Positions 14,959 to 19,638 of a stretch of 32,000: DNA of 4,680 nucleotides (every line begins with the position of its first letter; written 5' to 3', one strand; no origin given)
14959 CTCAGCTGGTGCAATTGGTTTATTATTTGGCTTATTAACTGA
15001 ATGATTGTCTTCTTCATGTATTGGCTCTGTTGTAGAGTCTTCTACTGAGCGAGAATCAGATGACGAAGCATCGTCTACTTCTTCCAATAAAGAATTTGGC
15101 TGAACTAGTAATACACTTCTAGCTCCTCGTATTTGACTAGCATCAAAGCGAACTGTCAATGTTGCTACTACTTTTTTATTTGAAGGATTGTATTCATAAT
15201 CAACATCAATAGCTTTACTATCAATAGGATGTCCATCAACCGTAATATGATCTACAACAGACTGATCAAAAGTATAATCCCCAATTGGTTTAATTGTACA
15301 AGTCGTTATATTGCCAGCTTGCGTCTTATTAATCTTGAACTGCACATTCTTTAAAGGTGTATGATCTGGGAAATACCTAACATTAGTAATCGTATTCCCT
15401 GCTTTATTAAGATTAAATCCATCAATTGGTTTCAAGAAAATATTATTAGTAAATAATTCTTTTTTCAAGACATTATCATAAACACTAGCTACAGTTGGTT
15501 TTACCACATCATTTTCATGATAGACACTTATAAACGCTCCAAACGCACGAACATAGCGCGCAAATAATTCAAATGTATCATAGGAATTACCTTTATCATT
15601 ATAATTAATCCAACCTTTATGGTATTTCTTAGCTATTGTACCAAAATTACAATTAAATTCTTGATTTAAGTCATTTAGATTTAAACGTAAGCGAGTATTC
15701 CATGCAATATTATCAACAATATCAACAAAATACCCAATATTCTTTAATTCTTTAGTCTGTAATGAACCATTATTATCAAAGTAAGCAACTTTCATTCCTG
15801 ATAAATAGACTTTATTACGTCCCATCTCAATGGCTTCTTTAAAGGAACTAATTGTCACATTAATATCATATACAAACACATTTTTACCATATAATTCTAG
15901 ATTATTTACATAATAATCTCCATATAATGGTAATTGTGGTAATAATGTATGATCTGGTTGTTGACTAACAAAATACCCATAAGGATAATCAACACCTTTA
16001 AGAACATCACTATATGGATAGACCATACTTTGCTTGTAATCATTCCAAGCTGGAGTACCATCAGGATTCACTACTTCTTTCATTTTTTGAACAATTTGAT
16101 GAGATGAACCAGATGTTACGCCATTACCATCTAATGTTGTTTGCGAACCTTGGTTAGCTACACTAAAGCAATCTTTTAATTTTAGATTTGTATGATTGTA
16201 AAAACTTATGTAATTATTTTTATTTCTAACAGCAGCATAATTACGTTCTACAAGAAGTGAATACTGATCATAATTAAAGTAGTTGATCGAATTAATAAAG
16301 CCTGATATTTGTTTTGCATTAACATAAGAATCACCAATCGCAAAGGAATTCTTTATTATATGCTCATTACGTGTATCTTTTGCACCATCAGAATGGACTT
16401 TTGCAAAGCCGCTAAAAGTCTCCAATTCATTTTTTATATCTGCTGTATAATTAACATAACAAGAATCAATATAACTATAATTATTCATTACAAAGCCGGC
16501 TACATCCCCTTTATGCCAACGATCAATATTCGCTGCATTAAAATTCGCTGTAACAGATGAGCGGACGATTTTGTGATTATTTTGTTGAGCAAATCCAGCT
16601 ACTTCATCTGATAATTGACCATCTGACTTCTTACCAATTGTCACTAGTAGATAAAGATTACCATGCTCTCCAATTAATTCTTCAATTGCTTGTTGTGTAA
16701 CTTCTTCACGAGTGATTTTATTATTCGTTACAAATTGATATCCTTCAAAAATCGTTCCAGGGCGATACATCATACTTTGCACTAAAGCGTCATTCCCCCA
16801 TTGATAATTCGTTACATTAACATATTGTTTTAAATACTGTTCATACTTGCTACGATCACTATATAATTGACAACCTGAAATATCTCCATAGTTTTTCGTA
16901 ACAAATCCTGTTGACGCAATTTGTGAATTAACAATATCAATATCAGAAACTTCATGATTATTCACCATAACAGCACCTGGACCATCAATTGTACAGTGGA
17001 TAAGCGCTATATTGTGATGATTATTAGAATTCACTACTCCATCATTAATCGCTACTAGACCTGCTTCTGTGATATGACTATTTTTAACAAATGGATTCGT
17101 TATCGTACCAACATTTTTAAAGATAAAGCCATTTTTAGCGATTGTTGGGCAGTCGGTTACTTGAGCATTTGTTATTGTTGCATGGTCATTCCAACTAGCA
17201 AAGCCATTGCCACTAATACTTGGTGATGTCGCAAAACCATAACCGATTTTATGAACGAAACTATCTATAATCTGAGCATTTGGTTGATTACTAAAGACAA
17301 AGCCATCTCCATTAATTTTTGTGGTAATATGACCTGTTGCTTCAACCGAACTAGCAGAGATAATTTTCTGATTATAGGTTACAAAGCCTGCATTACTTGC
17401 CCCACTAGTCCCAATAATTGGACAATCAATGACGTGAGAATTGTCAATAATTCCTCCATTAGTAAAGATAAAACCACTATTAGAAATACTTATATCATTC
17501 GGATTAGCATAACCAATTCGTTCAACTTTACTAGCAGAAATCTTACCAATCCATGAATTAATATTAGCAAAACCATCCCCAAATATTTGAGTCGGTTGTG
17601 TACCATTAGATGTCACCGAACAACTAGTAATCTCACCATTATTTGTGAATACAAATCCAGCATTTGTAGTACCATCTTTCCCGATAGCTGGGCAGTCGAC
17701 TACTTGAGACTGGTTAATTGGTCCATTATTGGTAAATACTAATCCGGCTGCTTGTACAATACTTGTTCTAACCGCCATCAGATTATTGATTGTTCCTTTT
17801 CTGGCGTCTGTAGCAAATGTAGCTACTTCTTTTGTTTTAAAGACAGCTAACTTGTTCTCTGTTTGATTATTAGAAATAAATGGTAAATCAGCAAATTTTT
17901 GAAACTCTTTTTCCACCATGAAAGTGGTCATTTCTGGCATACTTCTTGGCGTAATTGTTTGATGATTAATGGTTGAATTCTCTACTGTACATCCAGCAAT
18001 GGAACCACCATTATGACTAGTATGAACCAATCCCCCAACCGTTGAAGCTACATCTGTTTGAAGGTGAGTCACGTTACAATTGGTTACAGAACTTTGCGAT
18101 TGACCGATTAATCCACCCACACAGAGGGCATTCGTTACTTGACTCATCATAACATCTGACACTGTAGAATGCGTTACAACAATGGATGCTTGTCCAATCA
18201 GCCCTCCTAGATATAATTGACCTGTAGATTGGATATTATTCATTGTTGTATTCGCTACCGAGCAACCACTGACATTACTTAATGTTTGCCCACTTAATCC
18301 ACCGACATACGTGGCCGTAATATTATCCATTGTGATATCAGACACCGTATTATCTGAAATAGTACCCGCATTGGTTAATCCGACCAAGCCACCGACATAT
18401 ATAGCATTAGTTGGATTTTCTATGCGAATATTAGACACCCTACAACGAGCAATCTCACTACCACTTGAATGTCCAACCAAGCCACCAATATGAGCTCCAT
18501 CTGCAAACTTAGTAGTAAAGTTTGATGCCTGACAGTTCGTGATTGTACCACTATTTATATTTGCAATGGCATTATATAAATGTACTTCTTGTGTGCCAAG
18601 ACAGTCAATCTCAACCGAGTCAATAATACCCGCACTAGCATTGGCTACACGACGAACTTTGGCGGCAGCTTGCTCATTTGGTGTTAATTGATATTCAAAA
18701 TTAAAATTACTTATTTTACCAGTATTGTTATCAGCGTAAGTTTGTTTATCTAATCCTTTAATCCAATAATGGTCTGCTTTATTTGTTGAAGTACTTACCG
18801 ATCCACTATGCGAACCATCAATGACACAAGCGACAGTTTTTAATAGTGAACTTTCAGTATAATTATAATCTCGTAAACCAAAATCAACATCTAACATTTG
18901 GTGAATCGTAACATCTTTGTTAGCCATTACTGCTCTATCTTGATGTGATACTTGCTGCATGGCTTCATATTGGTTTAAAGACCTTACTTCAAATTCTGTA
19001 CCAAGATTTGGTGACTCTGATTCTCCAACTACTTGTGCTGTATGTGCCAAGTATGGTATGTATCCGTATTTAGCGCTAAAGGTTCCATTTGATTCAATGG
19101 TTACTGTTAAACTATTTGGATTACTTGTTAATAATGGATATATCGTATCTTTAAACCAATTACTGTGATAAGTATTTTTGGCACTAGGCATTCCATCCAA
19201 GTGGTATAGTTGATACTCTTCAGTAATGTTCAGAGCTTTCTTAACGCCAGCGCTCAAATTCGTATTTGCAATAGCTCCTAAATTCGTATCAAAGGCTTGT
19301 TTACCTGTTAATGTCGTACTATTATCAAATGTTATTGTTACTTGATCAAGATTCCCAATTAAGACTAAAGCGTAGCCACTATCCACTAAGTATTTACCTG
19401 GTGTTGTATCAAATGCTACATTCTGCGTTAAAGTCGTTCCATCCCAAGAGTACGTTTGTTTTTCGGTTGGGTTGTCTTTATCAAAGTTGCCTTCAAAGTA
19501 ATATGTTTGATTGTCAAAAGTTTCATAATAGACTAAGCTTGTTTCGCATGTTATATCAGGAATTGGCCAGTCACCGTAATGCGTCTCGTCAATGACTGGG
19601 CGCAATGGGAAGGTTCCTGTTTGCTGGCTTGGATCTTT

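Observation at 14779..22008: A 2,409-residue protein that begins as a type IV prepilin: a giant modular pilin or pilus tip adhesin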

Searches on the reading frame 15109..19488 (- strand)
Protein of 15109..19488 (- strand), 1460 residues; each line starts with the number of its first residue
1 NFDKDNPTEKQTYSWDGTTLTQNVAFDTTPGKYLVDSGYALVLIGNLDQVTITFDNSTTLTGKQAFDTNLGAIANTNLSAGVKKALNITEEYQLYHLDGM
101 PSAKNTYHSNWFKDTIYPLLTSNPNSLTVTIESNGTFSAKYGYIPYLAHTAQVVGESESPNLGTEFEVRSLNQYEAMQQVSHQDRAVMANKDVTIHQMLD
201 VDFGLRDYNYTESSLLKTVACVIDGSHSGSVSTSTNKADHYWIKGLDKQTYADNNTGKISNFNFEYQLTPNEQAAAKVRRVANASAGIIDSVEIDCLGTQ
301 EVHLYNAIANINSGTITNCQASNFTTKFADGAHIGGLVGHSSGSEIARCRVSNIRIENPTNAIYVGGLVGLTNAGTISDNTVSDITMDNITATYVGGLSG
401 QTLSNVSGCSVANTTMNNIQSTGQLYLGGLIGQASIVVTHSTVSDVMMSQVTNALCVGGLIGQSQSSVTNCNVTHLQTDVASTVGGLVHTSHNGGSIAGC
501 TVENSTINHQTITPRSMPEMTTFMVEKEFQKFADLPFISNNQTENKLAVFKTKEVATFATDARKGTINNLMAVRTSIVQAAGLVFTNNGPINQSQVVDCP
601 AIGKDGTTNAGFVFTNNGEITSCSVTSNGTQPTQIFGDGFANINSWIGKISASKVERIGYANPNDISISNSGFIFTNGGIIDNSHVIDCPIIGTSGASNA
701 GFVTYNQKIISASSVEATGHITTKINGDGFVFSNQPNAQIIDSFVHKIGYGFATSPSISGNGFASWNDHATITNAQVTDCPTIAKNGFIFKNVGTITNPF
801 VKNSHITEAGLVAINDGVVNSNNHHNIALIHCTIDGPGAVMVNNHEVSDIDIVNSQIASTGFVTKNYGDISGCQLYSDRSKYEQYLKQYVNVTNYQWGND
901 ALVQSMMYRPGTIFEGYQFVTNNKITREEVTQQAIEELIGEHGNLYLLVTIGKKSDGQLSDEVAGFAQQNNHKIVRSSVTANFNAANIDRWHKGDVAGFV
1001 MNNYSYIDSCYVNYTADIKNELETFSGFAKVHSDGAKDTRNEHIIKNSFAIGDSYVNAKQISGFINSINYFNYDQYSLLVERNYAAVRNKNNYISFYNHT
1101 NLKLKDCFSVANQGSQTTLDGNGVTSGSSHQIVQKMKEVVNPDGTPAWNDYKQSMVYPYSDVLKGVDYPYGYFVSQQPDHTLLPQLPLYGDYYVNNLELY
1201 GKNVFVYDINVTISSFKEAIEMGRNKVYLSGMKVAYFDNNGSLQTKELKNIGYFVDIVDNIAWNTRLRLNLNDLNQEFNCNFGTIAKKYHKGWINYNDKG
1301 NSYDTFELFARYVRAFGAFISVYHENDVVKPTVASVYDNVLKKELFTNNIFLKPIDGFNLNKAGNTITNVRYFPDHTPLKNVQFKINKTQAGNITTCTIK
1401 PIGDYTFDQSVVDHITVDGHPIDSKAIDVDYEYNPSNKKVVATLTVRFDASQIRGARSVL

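Call 52: find_homologous_proteins(query=window:15109-19488:-, max_evalue=0.001)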
Query window:15109-19488:- (1460 aa): 12 proteins with E <= 0.001 among 8000 candidates.
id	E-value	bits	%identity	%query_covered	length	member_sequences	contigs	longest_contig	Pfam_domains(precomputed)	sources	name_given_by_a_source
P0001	0.0e+0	3309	100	100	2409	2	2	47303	PF07581.18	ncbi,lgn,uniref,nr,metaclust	ncbi:prepilin-type N-terminal cleavage/methylation domain-containing protein [Granulicatella balaeno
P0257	8.3e-21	92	31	14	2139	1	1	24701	PF17963.8,PF17803.8,PF07581.18,PF05345.19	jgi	jgi:hypothetical protein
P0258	3.2e-13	67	30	14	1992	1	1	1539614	PF07581.18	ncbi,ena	-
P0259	3.3e-8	50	33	14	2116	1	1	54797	PF13018.12,PF07581.18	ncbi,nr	ncbi:MAG: filamentous hemagglutinin N-terminal domain-containing protein, partial [Chlorobiaceae bac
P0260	2.3e-7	48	33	12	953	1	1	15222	PF07581.18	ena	-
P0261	3.7e-7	47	31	13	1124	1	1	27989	PF05342.20,PF07581.18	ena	-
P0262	1.6e-5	41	30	13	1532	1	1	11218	PF07581.18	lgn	-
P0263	2.9e-5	41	28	16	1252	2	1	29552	PF05342.20,PF00581.26,PF07581.18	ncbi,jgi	-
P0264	7.5e-5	39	30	11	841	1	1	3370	PF07581.18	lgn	-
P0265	9.0e-5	39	27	14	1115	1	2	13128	PF07581.18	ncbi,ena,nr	ncbi:MAG: hypothetical protein KAT56_07665 [Sedimentisphaerales bacterium]|nr:hypothetical protein [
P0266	1.0e-4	39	33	12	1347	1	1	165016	PF07581.18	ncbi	-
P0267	2.2e-4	38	29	9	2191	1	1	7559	PF07581.18,PF02368.25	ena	-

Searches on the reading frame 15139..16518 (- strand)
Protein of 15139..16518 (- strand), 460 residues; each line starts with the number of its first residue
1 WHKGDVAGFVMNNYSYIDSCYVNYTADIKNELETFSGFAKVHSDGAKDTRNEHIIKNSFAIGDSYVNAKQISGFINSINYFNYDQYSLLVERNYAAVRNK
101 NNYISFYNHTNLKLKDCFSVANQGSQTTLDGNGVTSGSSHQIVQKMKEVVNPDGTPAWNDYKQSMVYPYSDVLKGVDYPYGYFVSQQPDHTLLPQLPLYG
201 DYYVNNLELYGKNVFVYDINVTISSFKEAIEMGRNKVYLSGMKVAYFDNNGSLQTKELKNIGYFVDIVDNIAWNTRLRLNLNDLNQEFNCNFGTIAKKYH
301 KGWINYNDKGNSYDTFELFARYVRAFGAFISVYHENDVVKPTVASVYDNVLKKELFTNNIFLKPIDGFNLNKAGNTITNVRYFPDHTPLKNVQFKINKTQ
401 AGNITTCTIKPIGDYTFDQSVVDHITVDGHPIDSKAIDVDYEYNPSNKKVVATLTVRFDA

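Call 58: search_protein_families(library=pfam, proteins=[window:15139-16518:-], max_evalue=5)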
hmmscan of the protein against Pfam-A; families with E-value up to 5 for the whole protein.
window:15139-16518:- (460 aa): 0 families

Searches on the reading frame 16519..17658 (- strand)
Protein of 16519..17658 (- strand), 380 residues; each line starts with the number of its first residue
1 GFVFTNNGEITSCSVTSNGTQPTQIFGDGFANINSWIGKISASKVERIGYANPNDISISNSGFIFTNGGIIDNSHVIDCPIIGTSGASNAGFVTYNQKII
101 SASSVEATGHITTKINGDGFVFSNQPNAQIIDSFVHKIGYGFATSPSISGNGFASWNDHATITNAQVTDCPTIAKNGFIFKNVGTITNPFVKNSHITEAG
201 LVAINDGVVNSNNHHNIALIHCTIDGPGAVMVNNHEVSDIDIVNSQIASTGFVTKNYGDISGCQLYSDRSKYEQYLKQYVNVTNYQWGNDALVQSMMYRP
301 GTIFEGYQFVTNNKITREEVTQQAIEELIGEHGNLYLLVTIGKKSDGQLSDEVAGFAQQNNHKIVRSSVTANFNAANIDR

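Call 58: search_protein_families(library=pfam, proteins=[window:16519-17658:-], max_evalue=5)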
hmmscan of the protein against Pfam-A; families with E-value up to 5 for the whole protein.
window:16519-17658:- (380 aa): 1 family
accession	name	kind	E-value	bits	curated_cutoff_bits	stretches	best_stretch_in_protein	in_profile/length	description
PF10243.14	MIP-T3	-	0.078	13.4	23.4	1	241-308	33-96/113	Microtubule-binding protein MIP-T3 CH-like domain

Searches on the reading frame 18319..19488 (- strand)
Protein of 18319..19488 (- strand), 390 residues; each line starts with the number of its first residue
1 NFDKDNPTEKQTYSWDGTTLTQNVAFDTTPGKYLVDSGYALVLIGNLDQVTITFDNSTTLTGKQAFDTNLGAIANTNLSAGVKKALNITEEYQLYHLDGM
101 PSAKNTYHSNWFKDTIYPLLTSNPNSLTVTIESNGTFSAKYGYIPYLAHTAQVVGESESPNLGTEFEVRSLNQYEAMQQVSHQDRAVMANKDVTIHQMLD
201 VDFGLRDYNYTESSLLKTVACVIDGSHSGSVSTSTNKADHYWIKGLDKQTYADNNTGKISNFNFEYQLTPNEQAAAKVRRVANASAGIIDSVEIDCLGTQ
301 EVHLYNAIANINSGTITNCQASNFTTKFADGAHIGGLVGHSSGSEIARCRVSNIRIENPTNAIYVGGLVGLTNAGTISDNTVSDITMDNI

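Call 58: search_protein_families(library=pfam, proteins=[window:18319-19488:-], max_evalue=5)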
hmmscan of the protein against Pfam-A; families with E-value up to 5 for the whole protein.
window:18319-19488:- (390 aa): 1 family
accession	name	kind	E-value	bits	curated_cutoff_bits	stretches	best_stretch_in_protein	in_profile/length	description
PF07581.17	Glug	-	0.00012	22.7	20.5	2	331-356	2-27/28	The GLUG motif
